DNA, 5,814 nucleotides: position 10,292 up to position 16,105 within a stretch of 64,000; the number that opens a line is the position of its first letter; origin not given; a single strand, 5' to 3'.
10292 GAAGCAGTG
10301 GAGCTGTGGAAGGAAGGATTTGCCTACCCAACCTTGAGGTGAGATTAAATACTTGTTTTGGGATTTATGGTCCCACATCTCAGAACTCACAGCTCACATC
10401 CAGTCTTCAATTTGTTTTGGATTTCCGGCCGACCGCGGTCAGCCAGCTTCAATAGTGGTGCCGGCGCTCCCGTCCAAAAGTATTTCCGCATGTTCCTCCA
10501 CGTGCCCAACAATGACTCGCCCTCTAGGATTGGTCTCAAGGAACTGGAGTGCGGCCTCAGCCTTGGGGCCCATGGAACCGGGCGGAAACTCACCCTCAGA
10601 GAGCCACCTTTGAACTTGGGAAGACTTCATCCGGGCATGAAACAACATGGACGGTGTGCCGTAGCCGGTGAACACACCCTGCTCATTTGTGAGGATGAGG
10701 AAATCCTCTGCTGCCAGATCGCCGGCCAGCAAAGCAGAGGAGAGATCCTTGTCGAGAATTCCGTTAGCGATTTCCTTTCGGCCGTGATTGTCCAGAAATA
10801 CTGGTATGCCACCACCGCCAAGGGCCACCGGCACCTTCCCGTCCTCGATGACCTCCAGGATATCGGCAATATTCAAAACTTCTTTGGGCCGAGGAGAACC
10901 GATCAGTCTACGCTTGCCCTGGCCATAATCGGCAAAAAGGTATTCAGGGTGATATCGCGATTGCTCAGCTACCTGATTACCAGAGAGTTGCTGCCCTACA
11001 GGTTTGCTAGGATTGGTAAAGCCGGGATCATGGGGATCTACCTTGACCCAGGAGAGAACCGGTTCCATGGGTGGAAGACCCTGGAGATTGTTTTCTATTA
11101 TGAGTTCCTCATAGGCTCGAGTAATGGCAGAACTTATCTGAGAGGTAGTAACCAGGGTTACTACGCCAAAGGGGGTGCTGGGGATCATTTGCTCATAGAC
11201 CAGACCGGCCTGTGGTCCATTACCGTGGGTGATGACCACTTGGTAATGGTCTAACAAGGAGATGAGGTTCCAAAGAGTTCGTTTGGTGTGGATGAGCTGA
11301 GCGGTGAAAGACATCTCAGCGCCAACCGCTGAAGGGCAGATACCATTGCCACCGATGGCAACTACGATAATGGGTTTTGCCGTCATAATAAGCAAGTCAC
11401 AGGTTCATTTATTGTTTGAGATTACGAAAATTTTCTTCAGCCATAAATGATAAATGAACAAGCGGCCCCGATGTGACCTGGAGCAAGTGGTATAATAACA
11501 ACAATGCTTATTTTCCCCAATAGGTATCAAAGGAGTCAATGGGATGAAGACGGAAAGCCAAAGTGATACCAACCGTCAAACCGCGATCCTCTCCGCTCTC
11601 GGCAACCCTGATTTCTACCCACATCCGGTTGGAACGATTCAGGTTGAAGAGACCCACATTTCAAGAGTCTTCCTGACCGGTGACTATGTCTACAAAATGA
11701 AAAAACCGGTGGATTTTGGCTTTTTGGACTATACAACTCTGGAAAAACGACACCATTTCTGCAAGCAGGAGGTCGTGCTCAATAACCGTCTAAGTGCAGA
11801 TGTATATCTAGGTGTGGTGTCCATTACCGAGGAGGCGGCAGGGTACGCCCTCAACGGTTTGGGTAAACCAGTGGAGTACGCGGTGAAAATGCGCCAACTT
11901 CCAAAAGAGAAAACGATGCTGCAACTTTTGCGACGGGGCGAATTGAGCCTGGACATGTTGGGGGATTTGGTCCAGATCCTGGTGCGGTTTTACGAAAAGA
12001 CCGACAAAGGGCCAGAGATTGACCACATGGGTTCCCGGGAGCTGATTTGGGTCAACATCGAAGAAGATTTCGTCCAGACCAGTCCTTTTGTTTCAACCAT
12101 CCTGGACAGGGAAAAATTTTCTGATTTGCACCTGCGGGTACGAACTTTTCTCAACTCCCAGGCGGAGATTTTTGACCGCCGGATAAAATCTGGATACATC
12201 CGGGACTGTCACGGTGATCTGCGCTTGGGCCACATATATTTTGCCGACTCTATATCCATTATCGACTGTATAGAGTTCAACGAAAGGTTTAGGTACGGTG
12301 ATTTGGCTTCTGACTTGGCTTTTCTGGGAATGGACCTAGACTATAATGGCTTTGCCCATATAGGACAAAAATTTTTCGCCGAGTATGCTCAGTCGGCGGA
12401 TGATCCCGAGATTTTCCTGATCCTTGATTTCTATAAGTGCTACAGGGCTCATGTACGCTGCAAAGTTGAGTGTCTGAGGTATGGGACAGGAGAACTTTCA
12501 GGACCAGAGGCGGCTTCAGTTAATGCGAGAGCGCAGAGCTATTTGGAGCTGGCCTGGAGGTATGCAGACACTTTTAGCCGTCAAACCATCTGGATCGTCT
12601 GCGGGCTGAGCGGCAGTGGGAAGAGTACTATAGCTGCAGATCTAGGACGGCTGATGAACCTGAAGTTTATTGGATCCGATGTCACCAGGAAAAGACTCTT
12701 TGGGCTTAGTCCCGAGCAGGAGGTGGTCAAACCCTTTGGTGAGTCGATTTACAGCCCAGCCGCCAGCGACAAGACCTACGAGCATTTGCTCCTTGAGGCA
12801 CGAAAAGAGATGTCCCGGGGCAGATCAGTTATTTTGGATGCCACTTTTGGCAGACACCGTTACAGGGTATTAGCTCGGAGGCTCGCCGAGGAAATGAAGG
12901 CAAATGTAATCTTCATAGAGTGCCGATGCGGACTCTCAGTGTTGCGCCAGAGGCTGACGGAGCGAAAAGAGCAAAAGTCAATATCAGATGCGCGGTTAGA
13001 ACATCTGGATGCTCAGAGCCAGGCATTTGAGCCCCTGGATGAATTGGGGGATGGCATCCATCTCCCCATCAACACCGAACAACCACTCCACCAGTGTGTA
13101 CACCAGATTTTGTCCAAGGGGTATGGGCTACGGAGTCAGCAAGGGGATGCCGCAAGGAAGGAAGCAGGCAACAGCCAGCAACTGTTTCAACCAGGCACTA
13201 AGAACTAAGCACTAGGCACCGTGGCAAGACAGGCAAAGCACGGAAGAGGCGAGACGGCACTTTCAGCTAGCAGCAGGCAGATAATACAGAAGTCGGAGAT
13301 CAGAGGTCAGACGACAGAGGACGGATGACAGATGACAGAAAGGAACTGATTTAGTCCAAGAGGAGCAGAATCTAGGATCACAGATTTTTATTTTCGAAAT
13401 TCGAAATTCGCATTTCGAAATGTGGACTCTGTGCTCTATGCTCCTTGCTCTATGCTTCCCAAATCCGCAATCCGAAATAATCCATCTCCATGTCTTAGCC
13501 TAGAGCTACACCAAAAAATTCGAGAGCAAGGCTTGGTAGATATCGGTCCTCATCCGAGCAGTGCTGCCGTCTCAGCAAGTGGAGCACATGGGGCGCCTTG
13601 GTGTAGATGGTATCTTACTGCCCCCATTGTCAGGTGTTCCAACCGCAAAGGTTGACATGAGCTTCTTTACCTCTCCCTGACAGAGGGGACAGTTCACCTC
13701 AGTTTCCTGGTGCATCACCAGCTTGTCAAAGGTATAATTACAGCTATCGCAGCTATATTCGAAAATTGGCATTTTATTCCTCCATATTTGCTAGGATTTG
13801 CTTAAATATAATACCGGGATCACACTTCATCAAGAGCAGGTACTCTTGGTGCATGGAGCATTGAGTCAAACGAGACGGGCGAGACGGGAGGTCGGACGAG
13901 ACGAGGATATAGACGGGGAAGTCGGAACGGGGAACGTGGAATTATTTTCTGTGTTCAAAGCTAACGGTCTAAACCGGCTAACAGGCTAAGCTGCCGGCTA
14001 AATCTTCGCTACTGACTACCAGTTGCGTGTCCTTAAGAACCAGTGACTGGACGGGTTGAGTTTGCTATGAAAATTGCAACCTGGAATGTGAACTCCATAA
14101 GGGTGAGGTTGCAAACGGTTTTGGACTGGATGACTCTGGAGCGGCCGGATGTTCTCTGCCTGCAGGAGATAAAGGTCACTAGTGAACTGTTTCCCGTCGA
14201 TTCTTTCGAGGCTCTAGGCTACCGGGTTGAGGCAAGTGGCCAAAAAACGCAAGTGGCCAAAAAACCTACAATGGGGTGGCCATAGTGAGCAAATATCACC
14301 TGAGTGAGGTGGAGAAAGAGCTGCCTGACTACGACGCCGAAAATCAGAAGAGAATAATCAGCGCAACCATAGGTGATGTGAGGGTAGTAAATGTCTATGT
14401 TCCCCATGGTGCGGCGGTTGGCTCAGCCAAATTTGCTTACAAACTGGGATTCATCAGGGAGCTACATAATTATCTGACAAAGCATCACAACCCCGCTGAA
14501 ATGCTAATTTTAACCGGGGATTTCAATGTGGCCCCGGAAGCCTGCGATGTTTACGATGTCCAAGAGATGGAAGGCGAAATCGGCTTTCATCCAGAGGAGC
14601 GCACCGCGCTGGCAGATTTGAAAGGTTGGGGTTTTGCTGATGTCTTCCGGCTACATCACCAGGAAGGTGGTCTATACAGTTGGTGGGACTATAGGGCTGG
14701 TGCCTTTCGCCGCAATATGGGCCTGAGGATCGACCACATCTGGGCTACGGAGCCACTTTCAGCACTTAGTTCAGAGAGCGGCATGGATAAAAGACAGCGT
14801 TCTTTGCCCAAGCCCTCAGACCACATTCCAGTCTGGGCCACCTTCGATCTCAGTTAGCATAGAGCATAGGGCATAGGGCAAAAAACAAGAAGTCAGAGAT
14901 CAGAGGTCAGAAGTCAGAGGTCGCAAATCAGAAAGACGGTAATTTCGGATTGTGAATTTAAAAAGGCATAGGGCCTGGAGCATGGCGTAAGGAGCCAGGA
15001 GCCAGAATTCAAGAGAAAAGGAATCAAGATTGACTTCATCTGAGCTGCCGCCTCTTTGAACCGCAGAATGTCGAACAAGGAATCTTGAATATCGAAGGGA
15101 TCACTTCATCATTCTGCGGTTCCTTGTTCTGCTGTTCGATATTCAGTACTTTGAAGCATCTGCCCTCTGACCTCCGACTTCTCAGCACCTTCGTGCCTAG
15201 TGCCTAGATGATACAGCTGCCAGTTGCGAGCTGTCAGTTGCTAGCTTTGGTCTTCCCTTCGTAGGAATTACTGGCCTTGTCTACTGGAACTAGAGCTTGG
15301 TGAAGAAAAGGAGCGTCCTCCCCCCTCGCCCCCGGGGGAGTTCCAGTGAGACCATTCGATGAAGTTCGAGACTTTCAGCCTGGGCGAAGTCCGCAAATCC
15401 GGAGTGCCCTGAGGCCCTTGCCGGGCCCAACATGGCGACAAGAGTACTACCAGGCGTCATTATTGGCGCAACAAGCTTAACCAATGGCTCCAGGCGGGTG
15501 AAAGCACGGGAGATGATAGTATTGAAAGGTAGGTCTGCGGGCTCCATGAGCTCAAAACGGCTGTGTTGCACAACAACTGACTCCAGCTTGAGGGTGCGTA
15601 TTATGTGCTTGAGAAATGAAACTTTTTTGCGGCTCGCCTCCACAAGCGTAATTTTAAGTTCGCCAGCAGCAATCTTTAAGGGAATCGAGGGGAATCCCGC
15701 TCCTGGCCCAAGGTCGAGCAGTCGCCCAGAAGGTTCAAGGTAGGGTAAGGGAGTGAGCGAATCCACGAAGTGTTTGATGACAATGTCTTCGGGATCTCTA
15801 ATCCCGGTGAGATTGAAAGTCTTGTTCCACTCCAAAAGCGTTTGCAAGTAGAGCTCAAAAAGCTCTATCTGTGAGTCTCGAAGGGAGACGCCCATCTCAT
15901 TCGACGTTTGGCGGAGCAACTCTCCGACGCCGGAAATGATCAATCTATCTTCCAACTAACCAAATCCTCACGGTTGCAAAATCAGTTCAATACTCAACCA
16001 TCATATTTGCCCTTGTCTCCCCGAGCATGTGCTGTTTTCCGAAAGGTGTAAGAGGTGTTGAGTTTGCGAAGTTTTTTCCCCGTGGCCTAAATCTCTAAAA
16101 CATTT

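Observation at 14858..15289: A 432-nt convergent spacer (xth/rsmG) is one array of about 56 heptamers, phased from the first base after the stop codon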

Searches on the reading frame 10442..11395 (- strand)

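Call 71: search_protein_families(library=pfam, proteins=[window:10442-11395:-], max_evalue=0.00001)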
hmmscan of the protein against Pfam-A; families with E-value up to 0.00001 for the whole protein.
window:10442-11395:- (318 aa): 1 family
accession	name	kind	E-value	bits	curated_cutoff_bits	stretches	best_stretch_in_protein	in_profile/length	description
PF00696.33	AA_kinase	-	1.8e-17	64.3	24.9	1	9-290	2-228/234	Amino acid kinase family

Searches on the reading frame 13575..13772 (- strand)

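Call 75: search_protein_families(library=pfam, proteins=[window:13575-13772:-], max_evalue=0.00001)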
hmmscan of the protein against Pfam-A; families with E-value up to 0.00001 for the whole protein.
window:13575-13772:- (66 aa): 1 family
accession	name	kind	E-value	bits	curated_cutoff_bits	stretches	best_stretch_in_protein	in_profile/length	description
PF09723.15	Zn_ribbon_8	-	3.5e-12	46.6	34.4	1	1-39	1-41/41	Zinc ribbon domain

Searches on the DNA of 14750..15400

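Call 62: search_rna_families(source=window, start=14750, end=15400, threshold=evalue, max_evalue=1)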
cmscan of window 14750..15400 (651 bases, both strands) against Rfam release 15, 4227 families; matches with E-value up to 1: 0.
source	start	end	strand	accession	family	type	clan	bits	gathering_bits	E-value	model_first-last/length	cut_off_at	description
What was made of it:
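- On Any curated RNA family (Rfam 15): No match at E<=1 in 14750-15400 (call 62).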

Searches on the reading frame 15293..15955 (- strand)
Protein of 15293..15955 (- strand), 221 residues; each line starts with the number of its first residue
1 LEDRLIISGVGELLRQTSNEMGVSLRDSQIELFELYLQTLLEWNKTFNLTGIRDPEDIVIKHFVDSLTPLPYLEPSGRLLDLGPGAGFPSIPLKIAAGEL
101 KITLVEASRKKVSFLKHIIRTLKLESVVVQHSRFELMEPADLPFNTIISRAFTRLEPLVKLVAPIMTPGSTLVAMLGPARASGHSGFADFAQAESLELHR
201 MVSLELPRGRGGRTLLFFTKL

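Call 18: find_related_loci(query=window:15293-15955:-, collection=genome_contigs, flank=3000)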
Query window:15293-15955:- (221 aa) in genome_contigs; peptide patterns used: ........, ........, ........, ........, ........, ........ (x = any residue, [..] = any of these).
362 stretches matched a pattern; 6 encode a relative of the query (tblastn E <= 1e-3); 6 distinct loci.
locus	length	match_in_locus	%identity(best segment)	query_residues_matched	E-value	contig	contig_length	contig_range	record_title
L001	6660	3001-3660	80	1-220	2e-113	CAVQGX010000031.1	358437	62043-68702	MAG: uncultured delta proteobacterium isolate MFD09779.bin.3.209 genome assembly, contig: contig_30377, whole genome sho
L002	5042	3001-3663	75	1-221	3e-105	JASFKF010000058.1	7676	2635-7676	MAG: Syntrophobacterales bacterium isolate D0608U48metaG_Bin_309 D0608U48metaG_FD_scaffold_354_c1, whole genome shotgun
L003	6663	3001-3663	75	1-221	4e-103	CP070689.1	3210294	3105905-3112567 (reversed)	MAG: Deltaproteobacteria bacterium isolate bin63 chromosome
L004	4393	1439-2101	72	1-221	2e-102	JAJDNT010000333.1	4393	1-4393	MAG: Deltaproteobacteria bacterium isolate ALSabin.159 k141_2671445, whole genome shotgun sequence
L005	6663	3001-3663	69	1-221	5e-98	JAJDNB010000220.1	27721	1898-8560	MAG: Deltaproteobacteria bacterium isolate ALJrbin.12 k141_2556148, whole genome shotgun sequence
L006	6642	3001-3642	64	2-220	1e-88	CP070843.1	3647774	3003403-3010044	MAG: Deltaproteobacteria bacterium isolate bin435 chromosome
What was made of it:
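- On Cyanobacterial STRR sensu stricto: The closest genomes are Deltaproteobacteria or Syntrophobacterales MAGs (call 18).
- Closest known: STRR. Different: The host is a deltaproteobacterial clade (call 18).
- Relatives are deltaproteobacterial or Syntrophobacterales MAGs (call 18).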

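Call 22: find_encoding_contigs(protein=window:15293-15955:-, flank=3000, max_places=10)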
Protein seq(221 aa) (221 aa): no gene with exactly this product is on record in the collection.
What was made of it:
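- Tried and rejected: Exact look-up of RsmG failed, probably because of the TTG start (call 22).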

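Call 31: search_protein_families(library=ncbifam, proteins=[window:15293-15955:-])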
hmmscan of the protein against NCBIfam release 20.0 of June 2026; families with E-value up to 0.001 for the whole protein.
window:15293-15955:- (221 aa): 2 families
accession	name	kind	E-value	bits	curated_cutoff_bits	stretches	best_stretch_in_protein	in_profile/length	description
TIGR00138.1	rsmG_gidB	equivalog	1.7e-39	135.4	99.5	1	33-180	1-148/183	16S rRNA (guanine(527)-N(7))-methyltransferase RsmG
TIGR02469.1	CbiT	equivalog_domain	0.00061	20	78.3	0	73-174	17-120/124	precorrin-6Y C5,15-methyltransferase (decarboxylating) subunit CbiT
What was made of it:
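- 15290..15955 (-): rsmG (16S rRNA m7G527 methyltransferase). Call 31 (TIGR00138, 135 bits).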

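Call 42: find_related_loci(query=window:15293-15955:-, collection=metagenome_contigs, flank=3000)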
Query window:15293-15955:- (221 aa) in metagenome_contigs; peptide patterns used: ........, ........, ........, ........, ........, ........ (x = any residue, [..] = any of these).
466 stretches matched a pattern; 6 encode a relative of the query (tblastn E <= 1e-3); 6 distinct loci.
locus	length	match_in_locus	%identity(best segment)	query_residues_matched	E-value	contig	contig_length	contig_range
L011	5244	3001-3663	79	1-221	3e-113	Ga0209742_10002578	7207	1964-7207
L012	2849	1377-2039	77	1-221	3e-112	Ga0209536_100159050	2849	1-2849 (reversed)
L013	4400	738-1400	75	1-221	3e-108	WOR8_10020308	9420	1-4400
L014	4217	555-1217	74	1-221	3e-104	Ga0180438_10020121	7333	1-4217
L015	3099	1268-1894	67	12-220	1e-89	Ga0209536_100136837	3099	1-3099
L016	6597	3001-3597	39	23-221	4e-33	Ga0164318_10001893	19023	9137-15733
